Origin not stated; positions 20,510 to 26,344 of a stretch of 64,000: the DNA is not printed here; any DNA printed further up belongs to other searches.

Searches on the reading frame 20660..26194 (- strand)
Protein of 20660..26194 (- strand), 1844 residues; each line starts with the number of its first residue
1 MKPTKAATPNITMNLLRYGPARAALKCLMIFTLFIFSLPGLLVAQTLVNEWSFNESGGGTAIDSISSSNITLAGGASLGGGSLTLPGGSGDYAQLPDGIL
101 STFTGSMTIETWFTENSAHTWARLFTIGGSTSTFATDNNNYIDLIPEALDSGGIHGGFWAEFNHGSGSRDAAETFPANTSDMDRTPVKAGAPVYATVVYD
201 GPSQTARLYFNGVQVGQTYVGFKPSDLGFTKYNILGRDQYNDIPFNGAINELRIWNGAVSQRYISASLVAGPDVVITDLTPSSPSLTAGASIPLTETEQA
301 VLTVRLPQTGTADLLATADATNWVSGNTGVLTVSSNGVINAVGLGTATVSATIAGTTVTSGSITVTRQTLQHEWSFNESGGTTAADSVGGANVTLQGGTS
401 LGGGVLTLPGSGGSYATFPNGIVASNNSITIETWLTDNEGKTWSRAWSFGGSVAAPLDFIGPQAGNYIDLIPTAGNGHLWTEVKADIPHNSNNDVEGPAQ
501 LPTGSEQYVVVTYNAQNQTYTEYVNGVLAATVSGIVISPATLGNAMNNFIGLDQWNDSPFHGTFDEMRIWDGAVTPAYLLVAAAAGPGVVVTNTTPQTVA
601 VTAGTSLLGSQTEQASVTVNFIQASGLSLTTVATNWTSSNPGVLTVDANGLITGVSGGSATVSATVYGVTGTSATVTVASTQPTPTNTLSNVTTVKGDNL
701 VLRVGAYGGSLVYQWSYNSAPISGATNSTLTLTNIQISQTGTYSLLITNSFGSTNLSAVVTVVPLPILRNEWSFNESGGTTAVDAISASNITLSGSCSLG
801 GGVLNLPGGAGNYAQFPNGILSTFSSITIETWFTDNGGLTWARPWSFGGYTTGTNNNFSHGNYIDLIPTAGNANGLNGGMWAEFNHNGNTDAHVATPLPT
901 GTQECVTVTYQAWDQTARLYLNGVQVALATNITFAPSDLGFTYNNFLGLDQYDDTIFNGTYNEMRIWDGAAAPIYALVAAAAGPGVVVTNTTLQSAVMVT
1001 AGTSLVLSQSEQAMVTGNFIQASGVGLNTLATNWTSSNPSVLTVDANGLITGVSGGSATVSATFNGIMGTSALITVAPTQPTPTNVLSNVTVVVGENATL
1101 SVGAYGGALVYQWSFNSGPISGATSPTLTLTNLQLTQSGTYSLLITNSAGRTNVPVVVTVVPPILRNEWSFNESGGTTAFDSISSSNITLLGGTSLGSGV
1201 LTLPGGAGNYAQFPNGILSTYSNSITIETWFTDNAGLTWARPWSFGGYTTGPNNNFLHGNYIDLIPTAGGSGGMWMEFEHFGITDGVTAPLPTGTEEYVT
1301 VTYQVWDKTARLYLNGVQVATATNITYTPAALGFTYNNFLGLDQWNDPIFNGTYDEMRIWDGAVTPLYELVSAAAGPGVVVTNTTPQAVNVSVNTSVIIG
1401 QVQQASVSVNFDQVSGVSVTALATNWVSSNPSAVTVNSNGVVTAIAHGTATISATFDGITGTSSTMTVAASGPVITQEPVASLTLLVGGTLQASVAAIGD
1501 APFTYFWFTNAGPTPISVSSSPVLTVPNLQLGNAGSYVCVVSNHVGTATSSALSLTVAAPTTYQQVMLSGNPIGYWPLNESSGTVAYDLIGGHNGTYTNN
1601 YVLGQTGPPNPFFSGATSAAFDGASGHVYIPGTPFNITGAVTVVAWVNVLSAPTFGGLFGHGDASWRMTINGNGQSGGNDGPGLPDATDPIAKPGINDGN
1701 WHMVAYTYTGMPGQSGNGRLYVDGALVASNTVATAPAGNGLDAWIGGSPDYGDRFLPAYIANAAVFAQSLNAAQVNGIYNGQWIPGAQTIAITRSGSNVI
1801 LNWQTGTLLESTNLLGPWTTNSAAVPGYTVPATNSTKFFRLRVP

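Call 34: search_protein_families(library=pfam, proteins=[window:20660-26194:-], max_evalue=0.00001)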
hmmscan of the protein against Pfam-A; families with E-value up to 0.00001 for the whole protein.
window:20660-26194:- (1844 aa): 8 families
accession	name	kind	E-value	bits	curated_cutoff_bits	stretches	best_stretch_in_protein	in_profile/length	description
PF13385.13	Laminin_G_3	-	1.8e-79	265.6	27.6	5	1622-1775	1-150/151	Concanavalin A-like lectin/glucanases superfamily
PF02368.24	Big_2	-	7.1e-19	68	22.8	1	1024-1065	33-69/79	Bacterial Ig-like domain (group 2)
PF13927.12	Ig_3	-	1e-18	68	30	0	1473-1543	2-78/78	Immunoglobulin domain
PF07679.22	I-set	-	1.2e-15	57.8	23.7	0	1473-1552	1-86/90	Immunoglobulin I-set domain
PF22359.2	Big-like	-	4.1e-15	56.2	27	0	1034-1063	5-34/48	Bacterial Ig-like domain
PF13895.12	Ig_2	-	1.5e-08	35.1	27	0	1499-1557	25-79/79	Immunoglobulin domain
PF07686.23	V-set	-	2.6e-06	28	26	0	664-754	4-98/109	Immunoglobulin V-set domain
PF02973.23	Sialidase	-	5.8e-06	26.4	26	0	198-265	111-182/189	Sialidase, N-terminal domain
